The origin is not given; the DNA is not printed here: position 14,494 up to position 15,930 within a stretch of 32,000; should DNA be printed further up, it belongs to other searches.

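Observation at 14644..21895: Mvh hydrogenase/HdrA module wired to a ferredoxin-NarI-like membrane fusion protein, with no HdrB/C/D catalytic subunit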

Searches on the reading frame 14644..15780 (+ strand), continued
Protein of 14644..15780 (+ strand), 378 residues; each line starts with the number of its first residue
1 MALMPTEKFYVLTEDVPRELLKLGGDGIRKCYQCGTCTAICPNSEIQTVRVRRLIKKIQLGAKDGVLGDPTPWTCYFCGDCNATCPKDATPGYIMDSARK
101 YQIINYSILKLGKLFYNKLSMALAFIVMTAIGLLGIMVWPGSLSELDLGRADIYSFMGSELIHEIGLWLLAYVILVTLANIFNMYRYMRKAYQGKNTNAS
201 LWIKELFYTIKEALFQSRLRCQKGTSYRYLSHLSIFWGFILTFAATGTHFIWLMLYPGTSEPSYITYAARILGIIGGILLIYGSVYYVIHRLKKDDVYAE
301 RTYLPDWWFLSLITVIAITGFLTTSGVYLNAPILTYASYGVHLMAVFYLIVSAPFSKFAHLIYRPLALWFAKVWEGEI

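Call 40: fold_search(model_id=the predicted structure, library=pdb)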
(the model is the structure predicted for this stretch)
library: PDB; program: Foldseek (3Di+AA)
matches with E <= 10: 149; with E <= 0.001: 4
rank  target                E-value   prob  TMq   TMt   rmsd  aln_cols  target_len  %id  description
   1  8rwn_C                3.4e-04  1.00  0.25  0.48   2.9       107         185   32  CryoEM structure of the Hdr(ABC)2 subunits of the Elp-Hdr complex of Methanothermobacter marburgensis (released 2025-05-14)
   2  8rvu_C                4.8e-04  1.00  0.25  0.50   2.9       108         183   30  CryoEM structure of the Elp-Hdr complex of Methanothermobacter marburgensis state 2 (composite structure) (released 2025-05-14)
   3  5odc_I                6.4e-04  1.00  0.23  0.49  11.3       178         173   24  Heterodisulfide reductase / [NiFe]-hydrogenase complex from Methanothermococcus thermolithotrophicus at 2.3 A resoluti (released 2017-08-30)
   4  8rvu_c                7.3e-04  1.00  0.25  0.49   2.9       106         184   31  CryoEM structure of the Elp-Hdr complex of Methanothermobacter marburgensis state 2 (composite structure) (released 2025-05-14)
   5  5odh_I                1.3e-03  1.00  0.24  0.47  11.3       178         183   25  Heterodisulfide reductase / [NiFe]-hydrogenase complex from Methanothermococcus thermolithotrophicus soaked with heter (released 2017-08-30)
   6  5odc_C                1.5e-03  1.00  0.24  0.47  10.8       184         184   23  Heterodisulfide reductase / [NiFe]-hydrogenase complex from Methanothermococcus thermolithotrophicus at 2.3 A resoluti (released 2017-08-30)
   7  7bkb_C                3.9e-03  1.00  0.23  0.45   2.7       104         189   27  Formate dehydrogenase - heterodisulfide reductase - formylmethanofuran dehydrogenase complex from Methanospirillum hun (released 2021-09-29)
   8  9ojn                  9.8e-02  1.00  0.40  0.22   5.4       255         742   17  Structure of Mycobacterium smegmatis EtfD (released 2025-05-21)
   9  9cl1_Ba               4.2e-01  0.30  0.17  0.23  16.0       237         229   14  Particulate methane monooxygenase in 0.02% DDM (released 2025-01-08)
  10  7tai_A                5.5e-01  0.41  0.21  0.19  22.4       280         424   12  Structure of STEAP2 in complex with ligands (released 2023-01-25)
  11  1siw_C                8.0e-01  0.92  0.25  0.41  10.9       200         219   18  Crystal structure of the apomolybdo-NarGHI (released 2004-06-08)
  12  5ezm                  9.4e-01  0.09  0.15  0.12  22.1       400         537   11  Crystal Structure of ArnT from Cupriavidus metallidurans in the apo state (released 2016-02-17)
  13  1q16_C                9.8e-01  0.94  0.29  0.46   9.5       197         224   20  Crystal structure of Nitrate Reductase A, NarGHI, from Escherichia coli (released 2003-10-07)
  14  7a0g_BBB              9.8e-01  0.06  0.12  0.14  42.0       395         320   10  Structure of the SmhB pore of the tripartite alpha-pore forming toxin, Smh, from Serratia marcescens. (released 2021-03-31)
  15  8wpl_B                1.2e+00  0.08  0.17  0.12  23.7       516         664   11  Cryo-EM structure of the human TRPC1/C4 heteromer (released 2024-10-16)
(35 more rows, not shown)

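Call 48: find_encoding_contigs(protein=P0012, flank=8000, max_places=1)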
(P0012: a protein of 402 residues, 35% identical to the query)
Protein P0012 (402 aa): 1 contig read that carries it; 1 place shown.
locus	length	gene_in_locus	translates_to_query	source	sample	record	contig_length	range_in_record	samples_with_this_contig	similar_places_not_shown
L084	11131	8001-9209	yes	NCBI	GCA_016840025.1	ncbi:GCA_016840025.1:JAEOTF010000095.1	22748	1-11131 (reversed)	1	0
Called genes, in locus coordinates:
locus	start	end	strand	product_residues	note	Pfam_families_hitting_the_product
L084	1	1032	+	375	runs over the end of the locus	PF01008:IF-2B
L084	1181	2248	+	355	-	PF13738:Pyr_redox_3 (weak), PF07992:Pyr_redox_2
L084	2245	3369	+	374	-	PF13183:Fer4_8, PF13187:Fer4_9, PF13237:Fer4_10 (faint), PF13534:Fer4_17 (weak), PF02754:CCG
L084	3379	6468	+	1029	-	PF01266:DAO (weak), PF07992:Pyr_redox_2 (weak), PF12831:FAD_oxidored (weak), PF13450:NAD_binding_8 (weak), PF07992:Pyr_redox_2, PF01266:DAO (weak), PF07992:Pyr_redox_2, PF12838:Fer4_7, +18 more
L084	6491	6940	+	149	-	PF02662:FlpD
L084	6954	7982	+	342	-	PF00070:Pyr_redox (weak), PF01266:DAO (faint), PF03486:HI0933_like (faint), PF07992:Pyr_redox_2, PF12831:FAD_oxidored, PF13450:NAD_binding_8 (weak), PF13738:Pyr_redox_3, PF01593:Amino_oxidase (weak)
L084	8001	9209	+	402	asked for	PF13183:Fer4_8, PF13187:Fer4_9, PF13534:Fer4_17 (faint), PF27541:CitB (weak)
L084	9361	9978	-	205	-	-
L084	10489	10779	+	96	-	-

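Call 49: find_encoding_contigs(protein=P0011, flank=8000, max_places=1)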
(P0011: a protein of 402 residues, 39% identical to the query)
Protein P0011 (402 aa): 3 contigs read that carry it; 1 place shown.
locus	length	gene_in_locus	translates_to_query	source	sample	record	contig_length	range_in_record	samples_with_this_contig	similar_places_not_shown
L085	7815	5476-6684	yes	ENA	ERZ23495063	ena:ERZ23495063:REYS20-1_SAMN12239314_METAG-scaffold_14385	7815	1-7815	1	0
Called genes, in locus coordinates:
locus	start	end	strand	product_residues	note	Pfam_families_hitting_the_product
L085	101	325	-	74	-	PF01455:HupF_HypC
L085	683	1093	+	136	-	PF13686:DrsE_2 (faint)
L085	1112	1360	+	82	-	PF01206:TusA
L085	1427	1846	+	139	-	PF02662:FlpD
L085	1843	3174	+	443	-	PF00890:FAD_binding_2, PF01266:DAO (weak), PF01946:Thi4 (weak), PF07992:Pyr_redox_2 (weak), PF12831:FAD_oxidored, PF13450:NAD_binding_8 (weak), PF13183:Fer4_8 (weak), PF13237:Fer4_10 (weak), +6 more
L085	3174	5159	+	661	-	PF07992:Pyr_redox_2 (weak), PF00890:FAD_binding_2 (weak), PF12831:FAD_oxidored, PF12838:Fer4_7, PF14697:Fer4_21 (weak), PF13187:Fer4_9 (weak), PF25160:LdpA_Fe-S-bd (weak), PF00037:Fer4, +5 more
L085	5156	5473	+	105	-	-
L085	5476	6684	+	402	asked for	PF13183:Fer4_8, PF13187:Fer4_9 (weak), PF13237:Fer4_10 (weak), PF13534:Fer4_17 (weak), PF02665:Nitrate_red_gam (weak), PF27541:CitB (weak)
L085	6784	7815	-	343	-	?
